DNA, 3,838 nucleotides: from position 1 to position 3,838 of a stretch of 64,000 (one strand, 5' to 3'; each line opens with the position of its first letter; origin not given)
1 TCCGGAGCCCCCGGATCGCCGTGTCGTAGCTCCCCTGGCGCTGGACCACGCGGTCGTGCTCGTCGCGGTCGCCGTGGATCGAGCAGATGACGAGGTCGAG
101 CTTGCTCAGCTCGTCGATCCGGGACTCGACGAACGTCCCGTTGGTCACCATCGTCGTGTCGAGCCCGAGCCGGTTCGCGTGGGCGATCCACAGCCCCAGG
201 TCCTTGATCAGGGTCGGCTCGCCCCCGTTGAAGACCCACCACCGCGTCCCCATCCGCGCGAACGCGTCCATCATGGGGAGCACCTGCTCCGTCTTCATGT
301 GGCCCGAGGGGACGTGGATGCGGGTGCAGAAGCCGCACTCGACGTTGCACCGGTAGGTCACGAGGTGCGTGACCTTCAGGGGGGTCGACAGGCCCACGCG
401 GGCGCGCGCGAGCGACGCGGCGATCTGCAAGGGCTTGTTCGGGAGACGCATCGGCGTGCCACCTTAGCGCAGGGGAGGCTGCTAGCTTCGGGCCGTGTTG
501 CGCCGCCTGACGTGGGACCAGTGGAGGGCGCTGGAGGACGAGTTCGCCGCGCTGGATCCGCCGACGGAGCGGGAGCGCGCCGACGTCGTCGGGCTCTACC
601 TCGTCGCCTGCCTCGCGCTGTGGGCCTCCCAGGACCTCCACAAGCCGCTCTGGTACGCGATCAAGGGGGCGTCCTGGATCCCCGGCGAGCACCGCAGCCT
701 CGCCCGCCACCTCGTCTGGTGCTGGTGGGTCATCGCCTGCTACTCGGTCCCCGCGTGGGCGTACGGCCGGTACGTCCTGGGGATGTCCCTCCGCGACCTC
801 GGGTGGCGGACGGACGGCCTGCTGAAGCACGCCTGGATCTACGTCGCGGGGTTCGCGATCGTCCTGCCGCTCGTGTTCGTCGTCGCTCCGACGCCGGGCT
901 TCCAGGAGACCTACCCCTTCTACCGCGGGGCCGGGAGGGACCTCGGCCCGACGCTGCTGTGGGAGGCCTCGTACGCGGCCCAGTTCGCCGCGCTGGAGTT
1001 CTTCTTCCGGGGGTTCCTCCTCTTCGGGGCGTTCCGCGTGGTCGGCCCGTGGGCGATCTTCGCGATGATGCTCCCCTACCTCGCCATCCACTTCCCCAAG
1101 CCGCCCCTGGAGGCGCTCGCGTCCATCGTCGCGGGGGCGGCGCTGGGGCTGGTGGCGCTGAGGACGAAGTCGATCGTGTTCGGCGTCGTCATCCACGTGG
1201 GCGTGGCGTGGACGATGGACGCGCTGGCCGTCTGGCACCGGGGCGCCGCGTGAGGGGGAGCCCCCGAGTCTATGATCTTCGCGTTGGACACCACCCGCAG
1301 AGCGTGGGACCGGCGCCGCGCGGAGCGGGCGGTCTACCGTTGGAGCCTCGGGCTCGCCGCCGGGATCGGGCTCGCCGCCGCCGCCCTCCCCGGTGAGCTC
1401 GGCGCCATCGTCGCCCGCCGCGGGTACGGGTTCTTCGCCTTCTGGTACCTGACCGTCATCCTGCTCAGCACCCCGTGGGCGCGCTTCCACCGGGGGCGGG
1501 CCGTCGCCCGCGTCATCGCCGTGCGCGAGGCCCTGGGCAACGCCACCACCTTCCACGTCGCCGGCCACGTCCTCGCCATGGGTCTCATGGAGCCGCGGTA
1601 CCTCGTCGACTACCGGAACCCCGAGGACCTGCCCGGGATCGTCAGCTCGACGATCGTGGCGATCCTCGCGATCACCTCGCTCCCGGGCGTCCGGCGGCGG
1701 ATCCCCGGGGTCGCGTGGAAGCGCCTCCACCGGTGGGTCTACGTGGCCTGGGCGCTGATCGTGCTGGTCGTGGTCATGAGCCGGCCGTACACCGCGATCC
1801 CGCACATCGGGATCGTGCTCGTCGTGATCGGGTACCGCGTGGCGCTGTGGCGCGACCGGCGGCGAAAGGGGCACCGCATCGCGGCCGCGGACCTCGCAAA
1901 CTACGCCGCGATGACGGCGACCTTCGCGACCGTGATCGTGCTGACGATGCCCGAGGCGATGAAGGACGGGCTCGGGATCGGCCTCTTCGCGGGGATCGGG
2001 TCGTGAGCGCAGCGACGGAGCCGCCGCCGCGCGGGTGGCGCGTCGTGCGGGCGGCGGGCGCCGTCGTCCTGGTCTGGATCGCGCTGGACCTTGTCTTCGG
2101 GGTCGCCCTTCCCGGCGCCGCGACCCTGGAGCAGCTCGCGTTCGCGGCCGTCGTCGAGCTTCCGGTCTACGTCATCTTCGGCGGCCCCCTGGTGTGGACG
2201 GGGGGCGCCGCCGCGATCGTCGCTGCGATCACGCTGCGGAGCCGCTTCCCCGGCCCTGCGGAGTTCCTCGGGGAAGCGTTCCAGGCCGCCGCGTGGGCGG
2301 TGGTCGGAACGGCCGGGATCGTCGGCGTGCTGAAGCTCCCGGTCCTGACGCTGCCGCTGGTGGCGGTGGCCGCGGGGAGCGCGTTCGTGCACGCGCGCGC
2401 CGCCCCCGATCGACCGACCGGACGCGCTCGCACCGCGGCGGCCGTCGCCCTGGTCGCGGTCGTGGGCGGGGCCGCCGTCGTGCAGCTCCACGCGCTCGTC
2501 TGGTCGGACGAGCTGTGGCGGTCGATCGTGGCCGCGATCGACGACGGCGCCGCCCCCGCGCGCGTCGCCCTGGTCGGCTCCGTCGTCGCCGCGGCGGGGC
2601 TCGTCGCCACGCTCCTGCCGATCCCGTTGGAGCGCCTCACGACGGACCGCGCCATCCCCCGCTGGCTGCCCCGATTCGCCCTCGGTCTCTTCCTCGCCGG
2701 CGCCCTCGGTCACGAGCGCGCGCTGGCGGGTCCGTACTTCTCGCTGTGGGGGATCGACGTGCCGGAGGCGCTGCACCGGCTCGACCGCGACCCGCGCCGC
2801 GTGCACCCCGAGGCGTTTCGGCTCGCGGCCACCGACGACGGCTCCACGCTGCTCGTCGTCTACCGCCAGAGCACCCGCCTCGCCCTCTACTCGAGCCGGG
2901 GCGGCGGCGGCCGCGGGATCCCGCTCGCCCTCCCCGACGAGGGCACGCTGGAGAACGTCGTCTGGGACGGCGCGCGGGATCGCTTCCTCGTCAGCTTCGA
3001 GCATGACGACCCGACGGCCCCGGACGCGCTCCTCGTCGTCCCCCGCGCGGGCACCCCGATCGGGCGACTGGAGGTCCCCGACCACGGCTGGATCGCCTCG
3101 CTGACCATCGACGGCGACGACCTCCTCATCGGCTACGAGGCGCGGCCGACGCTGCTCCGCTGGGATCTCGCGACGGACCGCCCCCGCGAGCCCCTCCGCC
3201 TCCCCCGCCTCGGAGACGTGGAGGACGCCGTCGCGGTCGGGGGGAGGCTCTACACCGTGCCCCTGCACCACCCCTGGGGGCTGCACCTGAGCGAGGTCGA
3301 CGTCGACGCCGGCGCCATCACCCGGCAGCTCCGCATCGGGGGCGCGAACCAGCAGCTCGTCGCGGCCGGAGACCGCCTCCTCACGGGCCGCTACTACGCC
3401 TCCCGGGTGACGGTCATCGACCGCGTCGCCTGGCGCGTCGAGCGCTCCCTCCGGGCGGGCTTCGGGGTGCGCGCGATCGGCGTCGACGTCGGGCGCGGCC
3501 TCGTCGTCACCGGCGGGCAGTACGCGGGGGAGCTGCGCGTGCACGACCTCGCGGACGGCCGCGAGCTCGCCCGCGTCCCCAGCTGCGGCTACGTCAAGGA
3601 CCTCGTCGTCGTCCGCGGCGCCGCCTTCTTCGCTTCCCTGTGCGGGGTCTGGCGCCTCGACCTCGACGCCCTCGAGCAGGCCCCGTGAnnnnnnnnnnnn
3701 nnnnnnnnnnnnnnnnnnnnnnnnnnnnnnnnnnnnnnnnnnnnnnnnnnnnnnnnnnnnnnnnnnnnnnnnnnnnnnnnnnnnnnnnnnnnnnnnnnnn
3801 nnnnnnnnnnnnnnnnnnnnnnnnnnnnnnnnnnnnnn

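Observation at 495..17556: A 17-kb co-directional envelope operon combining a CPBP protease, heme membrane proteins, three GT-C/YfhO-like modules, a multiheme cytochrome c, FG-GAP/ASPIC lipoproteins and a metalloprotease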

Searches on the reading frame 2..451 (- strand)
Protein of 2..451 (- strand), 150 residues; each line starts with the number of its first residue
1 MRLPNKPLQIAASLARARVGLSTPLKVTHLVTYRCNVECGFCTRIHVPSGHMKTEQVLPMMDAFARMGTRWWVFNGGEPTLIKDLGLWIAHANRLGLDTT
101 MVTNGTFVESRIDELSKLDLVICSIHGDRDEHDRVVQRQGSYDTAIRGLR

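Call 21: search_protein_families(library=pfam, proteins=[window:2-451:-], max_evalue=0.001)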
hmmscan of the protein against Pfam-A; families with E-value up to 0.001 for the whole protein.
window:2-451:- (150 aa): 1 family
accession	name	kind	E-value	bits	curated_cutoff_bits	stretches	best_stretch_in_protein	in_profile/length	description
PF04055.27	Radical_SAM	-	2.9e-16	60.5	29.5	1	31-150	3-134/166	Radical SAM superfamily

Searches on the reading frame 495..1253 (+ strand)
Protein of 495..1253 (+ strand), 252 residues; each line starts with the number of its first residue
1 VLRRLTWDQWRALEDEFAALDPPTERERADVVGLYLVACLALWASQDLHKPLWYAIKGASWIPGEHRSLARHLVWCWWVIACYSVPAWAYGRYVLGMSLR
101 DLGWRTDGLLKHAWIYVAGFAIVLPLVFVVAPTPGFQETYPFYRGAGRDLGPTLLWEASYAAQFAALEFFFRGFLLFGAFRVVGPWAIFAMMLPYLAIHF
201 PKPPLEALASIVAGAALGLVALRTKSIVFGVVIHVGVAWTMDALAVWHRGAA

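Call 6: search_protein_families(library=pfam, proteins=[window:495-1253:+], max_evalue=0.01)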
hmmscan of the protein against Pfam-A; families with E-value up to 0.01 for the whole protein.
window:495-1253:+ (252 aa): 1 family
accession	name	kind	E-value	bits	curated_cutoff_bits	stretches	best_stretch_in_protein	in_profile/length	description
PF02517.21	Rce1-like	-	7.4e-08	33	22.4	1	168-237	20-90/93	Type II CAAX prenyl endopeptidase Rce1-like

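Call 8: search_protein_families(library=ncbifam, proteins=[window:495-1253:+], max_evalue=0.1)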
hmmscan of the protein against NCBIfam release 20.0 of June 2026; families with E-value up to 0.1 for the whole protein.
window:495-1253:+ (252 aa): 2 families
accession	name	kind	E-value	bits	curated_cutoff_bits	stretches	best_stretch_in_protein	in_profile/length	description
NF040590.1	CPBP_Pyro_MrtA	exception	6.6e-15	55.8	200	1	75-236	26-183/194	CPBP family archaeomyxosortase MrtA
NF041647.1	ABC_perm_CPBP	equivalog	2.1e-06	26.8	435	1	168-235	558-624/636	ABC transporter permease subunit/CPBP intramembrane protease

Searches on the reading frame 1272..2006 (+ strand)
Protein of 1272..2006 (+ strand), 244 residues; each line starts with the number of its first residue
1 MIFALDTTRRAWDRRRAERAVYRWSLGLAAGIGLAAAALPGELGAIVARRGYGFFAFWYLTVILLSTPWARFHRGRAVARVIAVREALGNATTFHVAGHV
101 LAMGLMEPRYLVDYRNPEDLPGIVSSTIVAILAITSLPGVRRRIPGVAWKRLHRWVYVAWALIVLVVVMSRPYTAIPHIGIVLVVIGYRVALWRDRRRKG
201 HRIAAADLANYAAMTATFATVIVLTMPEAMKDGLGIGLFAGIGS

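Call 6: search_protein_families(library=pfam, proteins=[window:1272-2006:+], max_evalue=0.01)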
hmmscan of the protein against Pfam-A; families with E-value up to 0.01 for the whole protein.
window:1272-2006:+ (244 aa): 1 family
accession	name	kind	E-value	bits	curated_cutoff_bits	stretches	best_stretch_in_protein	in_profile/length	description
PF01794.25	Ferric_reduct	-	1e-08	35.7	28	1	53-163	2-120/121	Ferric reductase like transmembrane component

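Call 8: search_protein_families(library=ncbifam, proteins=[window:1272-2006:+], max_evalue=0.1)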
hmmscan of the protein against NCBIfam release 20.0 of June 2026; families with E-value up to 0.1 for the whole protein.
window:1272-2006:+ (244 aa): 2 families
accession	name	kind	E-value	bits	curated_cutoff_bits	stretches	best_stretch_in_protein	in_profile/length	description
NF040998.1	MamZ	equivalog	5e-08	31.8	650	1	86-198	504-626/633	magnetosome biogenesis transporter MamZ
NF003831.1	PRK05419.1-2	equivalog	4.4e-07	29.6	130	1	46-166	43-163/212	protein-methionine-sulfoxide reductase heme-binding subunit MsrQ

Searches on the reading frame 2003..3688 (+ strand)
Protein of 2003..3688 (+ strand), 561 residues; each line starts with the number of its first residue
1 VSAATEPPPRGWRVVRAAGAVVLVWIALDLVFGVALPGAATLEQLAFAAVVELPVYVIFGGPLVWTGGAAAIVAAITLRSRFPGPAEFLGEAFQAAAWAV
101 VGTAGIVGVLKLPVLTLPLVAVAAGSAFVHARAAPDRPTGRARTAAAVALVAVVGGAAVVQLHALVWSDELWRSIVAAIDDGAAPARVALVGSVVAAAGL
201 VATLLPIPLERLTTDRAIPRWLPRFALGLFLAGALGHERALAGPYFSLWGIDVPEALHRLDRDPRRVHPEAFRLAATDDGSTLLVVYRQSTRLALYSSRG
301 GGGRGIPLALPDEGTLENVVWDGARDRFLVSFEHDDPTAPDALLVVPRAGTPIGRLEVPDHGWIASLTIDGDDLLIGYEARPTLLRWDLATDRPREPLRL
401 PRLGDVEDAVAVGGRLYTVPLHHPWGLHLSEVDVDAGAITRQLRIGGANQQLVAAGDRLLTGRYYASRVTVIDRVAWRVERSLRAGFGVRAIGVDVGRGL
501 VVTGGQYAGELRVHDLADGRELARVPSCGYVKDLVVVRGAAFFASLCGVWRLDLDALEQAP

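Call 6: search_protein_families(library=pfam, proteins=[window:2003-3688:+], max_evalue=0.01)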
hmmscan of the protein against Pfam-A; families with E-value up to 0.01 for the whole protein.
window:2003-3688:+ (561 aa): 0 families

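Call 8: search_protein_families(library=ncbifam, proteins=[window:2003-3688:+], max_evalue=0.1)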
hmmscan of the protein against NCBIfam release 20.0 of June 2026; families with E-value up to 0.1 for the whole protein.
window:2003-3688:+ (561 aa): 0 families

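Call 37: search_solved_structures(query=window:2003-3688:+, max_evalue=1)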
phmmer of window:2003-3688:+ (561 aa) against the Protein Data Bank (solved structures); distinct sequences matched with E-value up to 1: 0.

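Call 45: find_homologous_proteins(query=window:2003-3688:+, max_evalue=0.001)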
Query window:2003-3688:+ (561 aa): 4 proteins with E <= 0.001 among 8000 candidates.
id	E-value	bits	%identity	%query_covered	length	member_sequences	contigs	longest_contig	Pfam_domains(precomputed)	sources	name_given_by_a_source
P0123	0.0e+0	1216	100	100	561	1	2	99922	-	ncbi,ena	-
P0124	2.6e-180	619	58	99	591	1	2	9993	-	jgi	-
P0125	4.0e-177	608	56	99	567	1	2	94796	-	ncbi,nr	ncbi:MAG: hypothetical protein GY898_25805 [Proteobacteria bacterium]|nr:hypothetical protein [Pseud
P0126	2.8e-164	566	53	99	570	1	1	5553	-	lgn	-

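Call 46: find_encoding_contigs(protein=P0123, flank=10000, max_places=3)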
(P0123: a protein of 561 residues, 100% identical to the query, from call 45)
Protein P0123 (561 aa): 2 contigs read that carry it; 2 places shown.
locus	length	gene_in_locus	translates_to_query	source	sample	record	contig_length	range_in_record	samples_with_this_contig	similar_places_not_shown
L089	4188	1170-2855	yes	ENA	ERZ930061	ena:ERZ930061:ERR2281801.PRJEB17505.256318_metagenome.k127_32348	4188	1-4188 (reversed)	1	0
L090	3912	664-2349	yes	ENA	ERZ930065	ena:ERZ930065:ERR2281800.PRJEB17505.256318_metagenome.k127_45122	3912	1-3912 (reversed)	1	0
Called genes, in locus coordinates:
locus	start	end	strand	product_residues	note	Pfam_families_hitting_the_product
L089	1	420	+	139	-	?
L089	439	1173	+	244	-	PF01794:Ferric_reduct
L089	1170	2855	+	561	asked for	-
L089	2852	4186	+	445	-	?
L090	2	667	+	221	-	?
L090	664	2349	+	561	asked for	-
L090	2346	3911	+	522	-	?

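Call 47: find_encoding_contigs(protein=P0124, flank=10000, max_places=3)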
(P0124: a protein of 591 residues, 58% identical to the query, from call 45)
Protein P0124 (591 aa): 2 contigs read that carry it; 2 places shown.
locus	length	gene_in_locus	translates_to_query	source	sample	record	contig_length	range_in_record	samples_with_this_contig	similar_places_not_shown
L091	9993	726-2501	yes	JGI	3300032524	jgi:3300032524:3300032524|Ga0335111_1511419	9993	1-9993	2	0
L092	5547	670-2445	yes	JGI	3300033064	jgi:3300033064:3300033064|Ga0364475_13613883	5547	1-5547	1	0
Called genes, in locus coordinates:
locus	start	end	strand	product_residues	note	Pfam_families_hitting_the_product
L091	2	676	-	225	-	?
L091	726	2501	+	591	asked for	-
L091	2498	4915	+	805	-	-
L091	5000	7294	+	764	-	-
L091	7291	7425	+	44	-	-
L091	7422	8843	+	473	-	-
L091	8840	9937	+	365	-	PF06439:3keto-disac_hyd (weak)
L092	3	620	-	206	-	?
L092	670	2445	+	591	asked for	-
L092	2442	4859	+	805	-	-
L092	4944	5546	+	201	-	?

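Call 62: predict_structure(alignment_id=A2)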
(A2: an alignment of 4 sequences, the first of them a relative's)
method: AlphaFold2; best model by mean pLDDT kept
length: 561 residues; sequences in the alignment: 4
mean_pLDDT: 73.0   pTM: 0.73
mean pLDDT of the five models: 73.0, 70.4, 69.4, 69.2, 69.3
residues with pLDDT >= 90: 162; 70-90: 144; 50-70: 181; < 50: 74
segments of 3 or more residues with pLDDT < 50: 1-7, 25-46, 48-60, 109-118, 132-139, 160-168, 423-425
pLDDT, mean of each block of 10 residues (from residue 1): 45 55 50 44 49 46 57 66 69 62 52 46 55 45 56 54 47 65 65 61 59 56 63 59 70 86 74 91 87 86 83 86 96 87 92 85 89 90 90 91 85 89 64 91 80 93 79 93 81 93 85 93 88 92 90 85 49
secondary structure, 60 per line:
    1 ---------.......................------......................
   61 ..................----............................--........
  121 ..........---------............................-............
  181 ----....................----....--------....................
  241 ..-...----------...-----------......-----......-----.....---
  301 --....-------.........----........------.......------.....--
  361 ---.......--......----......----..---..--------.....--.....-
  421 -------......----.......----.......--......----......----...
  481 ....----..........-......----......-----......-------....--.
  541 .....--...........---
elements in order: H10-32 H39-78 H83-110 H113-130 H140-167 H169-180 H185-204 H209-212 H221-242 E257-259 E271-276 E282-287 E293-297 E303-306 E314-322 E327-334 E341-347 E354-358 E364-370 E373-378 E383-388 E408-412 E415-419 E428-433 E438-444 E449-455 E458-463 E468-473 E478-484 E489-495 E500-505 E510-515 E521-526 E534-537 E540-545 E548-553 H554-558

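Call 65: fold_search(model_id=the predicted structure, library=pdb)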
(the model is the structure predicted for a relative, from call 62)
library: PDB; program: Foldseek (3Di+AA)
matches with E <= 10: 1723; with E <= 0.001: 1534
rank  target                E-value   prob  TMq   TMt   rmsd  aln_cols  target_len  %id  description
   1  5nuv                  1.0e-12  1.00  0.43  0.76   3.7       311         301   13  Structure of the WD40-domain of human ATG16L1 (released 2017-07-19)
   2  1erj_A                1.4e-12  1.00  0.43  0.67   3.3       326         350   14  CRYSTAL STRUCTURE OF THE C-TERMINAL WD40 DOMAIN OF TUP1 (released 2000-07-26)
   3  1erj_C                1.7e-12  1.00  0.43  0.66   3.2       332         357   14  CRYSTAL STRUCTURE OF THE C-TERMINAL WD40 DOMAIN OF TUP1 (released 2000-07-26)
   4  1erj_B                1.9e-12  1.00  0.42  0.65   3.3       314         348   15  CRYSTAL STRUCTURE OF THE C-TERMINAL WD40 DOMAIN OF TUP1 (released 2000-07-26)
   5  7klj_A                2.1e-12  1.00  0.40  0.66   7.4       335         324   14  Crystal structure of the WD-repeat domain of human KIF21A (released 2020-12-16)
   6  8r57_g                2.9e-12  1.00  0.42  0.71   4.4       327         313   12  CryoEM structure of wheat 40S ribosomal subunit, head domain (released 2023-12-27)
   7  5g04_R                2.9e-12  1.00  0.43  0.63  14.5       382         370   14  Structure of the human APC-Cdc20-Hsl1 complex (released 2016-05-25)
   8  3zwl_D                3.7e-12  1.00  0.42  0.64   5.1       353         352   10  Structure of eukaryotic translation initiation factor eIF3i complex with eIF3b C-terminus (655-700) (released 2011-10-05)
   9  5lcw_R                3.7e-12  1.00  0.43  0.60  19.8       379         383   12  Cryo-EM structure of the Anaphase-promoting complex/Cyclosome, in complex with the Mitotic checkpoint complex (APC/C-M (released 2016-08-10)
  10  8qo9_w                3.9e-12  1.00  0.42  0.47  26.4       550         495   11  Cryo-EM structure of a human spliceosomal B complex protomer (released 2024-01-24)
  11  12dl_HA               4.3e-12  1.00  0.44  0.67   5.7       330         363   14  Native structure of the cytoplasmic lattice (CPL) asymmetric unit from mouse MII eggs (released 2026-04-08)
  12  9npy_g                4.3e-12  1.00  0.42  0.73   3.8       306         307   13  SARS-CoV-2 nsp1 bound to the Rhinolophus lepidus 40S ribosome (local refinement of the 40S head) (released 2025-06-11)
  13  5nnz_A                4.5e-12  1.00  0.39  0.61   7.0       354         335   12  Crystal structure of human ODA16 (released 2017-06-07)
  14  5khr_R                4.7e-12  1.00  0.41  0.60   4.5       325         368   13  Model of human Anaphase-promoting complex/Cyclosome complex (APC15 deletion mutant) in complex with the E2 UBE2C/UBCH1 (released 2016-08-24)
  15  7klj_B                4.9e-12  1.00  0.41  0.69   7.2       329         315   13  Crystal structure of the WD-repeat domain of human KIF21A (released 2020-12-16)
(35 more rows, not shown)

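Call 122: search_protein_families(library=pfam, proteins=[window:2003-3688:+], max_evalue=5)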
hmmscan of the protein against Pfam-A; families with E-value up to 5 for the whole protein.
window:2003-3688:+ (561 aa): 0 families
